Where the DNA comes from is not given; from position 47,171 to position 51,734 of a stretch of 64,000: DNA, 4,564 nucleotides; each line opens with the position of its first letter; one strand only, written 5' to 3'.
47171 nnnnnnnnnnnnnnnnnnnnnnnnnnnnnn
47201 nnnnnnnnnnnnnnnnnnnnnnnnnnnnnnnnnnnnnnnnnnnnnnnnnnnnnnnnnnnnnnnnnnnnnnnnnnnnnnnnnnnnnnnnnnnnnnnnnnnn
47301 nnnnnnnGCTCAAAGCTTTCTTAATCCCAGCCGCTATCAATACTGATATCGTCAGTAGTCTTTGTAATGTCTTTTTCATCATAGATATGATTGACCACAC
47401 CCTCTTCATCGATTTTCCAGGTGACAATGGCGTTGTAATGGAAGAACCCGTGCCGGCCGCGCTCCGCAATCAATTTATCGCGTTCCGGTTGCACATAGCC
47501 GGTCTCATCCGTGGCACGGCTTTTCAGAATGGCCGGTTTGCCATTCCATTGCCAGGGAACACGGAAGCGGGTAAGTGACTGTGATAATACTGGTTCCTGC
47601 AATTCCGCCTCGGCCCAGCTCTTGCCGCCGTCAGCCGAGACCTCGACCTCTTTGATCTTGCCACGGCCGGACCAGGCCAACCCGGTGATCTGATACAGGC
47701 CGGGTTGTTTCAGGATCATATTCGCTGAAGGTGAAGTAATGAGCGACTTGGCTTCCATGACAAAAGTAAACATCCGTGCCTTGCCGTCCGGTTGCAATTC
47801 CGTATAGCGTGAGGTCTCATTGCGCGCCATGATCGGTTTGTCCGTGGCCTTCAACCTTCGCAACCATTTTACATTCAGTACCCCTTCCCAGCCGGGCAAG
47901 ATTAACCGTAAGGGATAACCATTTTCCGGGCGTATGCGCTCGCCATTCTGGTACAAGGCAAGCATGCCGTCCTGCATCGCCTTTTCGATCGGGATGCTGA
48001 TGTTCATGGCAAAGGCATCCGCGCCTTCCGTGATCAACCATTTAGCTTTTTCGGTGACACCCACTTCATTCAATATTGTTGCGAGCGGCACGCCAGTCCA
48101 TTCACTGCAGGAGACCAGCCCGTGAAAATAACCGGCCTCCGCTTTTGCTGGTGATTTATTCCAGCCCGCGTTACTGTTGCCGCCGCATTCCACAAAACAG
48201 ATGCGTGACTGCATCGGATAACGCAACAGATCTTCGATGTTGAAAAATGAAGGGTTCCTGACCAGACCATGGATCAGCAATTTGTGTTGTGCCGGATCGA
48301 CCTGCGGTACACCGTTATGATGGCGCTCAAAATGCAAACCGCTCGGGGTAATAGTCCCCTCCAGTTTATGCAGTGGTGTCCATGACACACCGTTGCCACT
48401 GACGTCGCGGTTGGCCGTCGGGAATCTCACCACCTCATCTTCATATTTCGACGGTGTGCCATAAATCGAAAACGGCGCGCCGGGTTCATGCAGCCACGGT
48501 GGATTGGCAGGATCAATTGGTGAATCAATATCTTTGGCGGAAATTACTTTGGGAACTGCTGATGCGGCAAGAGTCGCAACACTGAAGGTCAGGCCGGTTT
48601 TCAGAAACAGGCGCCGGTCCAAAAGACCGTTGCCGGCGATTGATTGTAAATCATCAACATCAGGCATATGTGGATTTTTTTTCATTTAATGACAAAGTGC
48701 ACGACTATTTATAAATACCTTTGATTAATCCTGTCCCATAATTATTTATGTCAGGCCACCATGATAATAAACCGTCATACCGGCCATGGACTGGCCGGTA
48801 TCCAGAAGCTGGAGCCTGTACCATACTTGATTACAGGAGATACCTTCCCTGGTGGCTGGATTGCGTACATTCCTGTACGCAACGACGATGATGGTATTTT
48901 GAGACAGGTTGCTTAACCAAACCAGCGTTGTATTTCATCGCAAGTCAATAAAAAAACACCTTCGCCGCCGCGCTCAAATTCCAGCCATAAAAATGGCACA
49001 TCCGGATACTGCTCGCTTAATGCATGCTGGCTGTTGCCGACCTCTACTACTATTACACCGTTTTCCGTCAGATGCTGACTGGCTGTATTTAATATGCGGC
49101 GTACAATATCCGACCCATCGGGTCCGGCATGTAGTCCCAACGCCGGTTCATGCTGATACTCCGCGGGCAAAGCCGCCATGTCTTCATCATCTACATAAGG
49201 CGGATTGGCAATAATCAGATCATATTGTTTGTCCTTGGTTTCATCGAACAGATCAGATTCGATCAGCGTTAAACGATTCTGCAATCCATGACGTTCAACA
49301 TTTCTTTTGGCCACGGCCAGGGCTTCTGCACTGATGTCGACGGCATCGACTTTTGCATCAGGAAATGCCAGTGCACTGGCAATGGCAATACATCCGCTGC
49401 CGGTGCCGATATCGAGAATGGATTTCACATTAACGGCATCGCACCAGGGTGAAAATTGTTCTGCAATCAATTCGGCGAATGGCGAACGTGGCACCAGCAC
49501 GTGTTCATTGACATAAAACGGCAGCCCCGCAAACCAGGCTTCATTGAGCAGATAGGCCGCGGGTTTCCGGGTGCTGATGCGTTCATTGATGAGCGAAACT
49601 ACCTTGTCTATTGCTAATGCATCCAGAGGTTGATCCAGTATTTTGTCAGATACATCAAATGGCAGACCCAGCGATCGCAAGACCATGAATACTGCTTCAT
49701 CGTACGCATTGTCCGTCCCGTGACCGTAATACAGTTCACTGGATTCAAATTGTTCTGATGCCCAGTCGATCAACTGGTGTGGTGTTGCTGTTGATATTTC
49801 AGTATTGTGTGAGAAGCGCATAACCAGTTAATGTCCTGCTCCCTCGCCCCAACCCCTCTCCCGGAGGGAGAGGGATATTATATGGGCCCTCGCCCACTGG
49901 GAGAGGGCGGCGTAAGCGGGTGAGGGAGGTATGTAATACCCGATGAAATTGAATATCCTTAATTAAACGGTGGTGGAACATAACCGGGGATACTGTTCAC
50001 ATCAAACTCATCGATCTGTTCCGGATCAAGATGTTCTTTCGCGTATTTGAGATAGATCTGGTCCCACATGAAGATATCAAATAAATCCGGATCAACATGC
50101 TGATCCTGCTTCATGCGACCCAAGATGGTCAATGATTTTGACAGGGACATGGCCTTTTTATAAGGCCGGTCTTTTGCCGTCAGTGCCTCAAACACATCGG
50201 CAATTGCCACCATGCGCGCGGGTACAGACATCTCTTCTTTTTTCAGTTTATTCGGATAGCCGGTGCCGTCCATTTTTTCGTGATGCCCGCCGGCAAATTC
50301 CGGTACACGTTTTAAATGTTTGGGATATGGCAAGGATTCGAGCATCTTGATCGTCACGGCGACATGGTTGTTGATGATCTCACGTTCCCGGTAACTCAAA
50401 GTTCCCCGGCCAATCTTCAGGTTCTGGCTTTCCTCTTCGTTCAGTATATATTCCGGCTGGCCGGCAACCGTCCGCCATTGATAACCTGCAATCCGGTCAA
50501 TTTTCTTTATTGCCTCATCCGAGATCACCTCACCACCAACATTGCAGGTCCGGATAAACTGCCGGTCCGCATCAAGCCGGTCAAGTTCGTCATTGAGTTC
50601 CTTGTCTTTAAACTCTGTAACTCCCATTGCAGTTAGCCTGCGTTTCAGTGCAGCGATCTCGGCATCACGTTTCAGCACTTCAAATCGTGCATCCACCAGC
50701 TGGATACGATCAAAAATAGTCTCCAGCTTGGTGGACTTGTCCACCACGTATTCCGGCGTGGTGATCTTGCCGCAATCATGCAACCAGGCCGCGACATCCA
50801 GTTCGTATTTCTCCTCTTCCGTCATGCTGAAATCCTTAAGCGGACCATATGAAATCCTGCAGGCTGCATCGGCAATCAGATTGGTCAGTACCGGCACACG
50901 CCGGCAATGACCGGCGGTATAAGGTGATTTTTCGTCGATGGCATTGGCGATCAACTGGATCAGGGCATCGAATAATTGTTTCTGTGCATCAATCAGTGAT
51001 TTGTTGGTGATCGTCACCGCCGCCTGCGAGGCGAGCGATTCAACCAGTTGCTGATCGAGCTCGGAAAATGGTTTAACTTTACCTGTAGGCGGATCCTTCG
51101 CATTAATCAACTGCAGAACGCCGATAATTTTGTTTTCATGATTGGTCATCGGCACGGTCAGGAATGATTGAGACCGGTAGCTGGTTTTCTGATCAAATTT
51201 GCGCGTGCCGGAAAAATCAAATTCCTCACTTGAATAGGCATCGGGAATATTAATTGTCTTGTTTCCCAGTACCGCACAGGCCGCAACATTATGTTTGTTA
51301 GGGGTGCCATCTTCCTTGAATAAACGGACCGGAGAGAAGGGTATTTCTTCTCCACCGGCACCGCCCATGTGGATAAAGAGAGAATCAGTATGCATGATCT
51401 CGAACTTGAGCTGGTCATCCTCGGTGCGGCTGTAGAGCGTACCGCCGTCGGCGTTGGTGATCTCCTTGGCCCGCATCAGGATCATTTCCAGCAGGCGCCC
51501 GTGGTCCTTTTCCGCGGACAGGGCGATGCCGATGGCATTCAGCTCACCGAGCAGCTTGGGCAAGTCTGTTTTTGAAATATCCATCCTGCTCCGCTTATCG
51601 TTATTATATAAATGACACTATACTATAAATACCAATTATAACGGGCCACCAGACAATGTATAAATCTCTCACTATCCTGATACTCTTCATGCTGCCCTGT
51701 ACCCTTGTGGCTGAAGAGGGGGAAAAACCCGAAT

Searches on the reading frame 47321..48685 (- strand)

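Call 68: search_protein_families(library=pfam, proteins=[window:47321-48685:-], max_evalue=0.00001)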
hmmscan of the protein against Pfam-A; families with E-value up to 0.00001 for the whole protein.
window:47321-48685:- (454 aa): 2 families
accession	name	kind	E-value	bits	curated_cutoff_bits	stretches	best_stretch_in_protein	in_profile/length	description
PF00174.25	Oxidored_molyb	-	1.2e-46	158.8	24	1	123-284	1-164/169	Oxidoreductase molybdopterin binding domain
PF03404.22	Mo-co_dimer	-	3.2e-14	53.6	22.7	1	307-412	4-126/138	Mo-co oxidoreductase dimerisation domain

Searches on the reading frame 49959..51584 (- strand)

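Call 68: search_protein_families(library=pfam, proteins=[window:49959-51584:-], max_evalue=0.00001)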
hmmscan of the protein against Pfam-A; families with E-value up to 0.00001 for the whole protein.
window:49959-51584:- (541 aa): 5 families
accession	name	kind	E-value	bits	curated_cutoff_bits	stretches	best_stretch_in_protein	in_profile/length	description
PF13487.12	HD_5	-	2.6e-39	135.1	27.2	1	387-501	61-170/170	HD domain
PF01590.32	GAF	-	1.8e-12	48.4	22.4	1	30-192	4-133/133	GAF domain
PF01966.28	HD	-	6.2e-11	43.1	22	0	398-467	49-115/116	HD domain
PF13185.12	GAF_2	-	3.8e-08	34.1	28.6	1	30-192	6-135/136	GAF domain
PF13492.12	GAF_3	-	2.1e-07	31.8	27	0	115-194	59-129/129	GAF domain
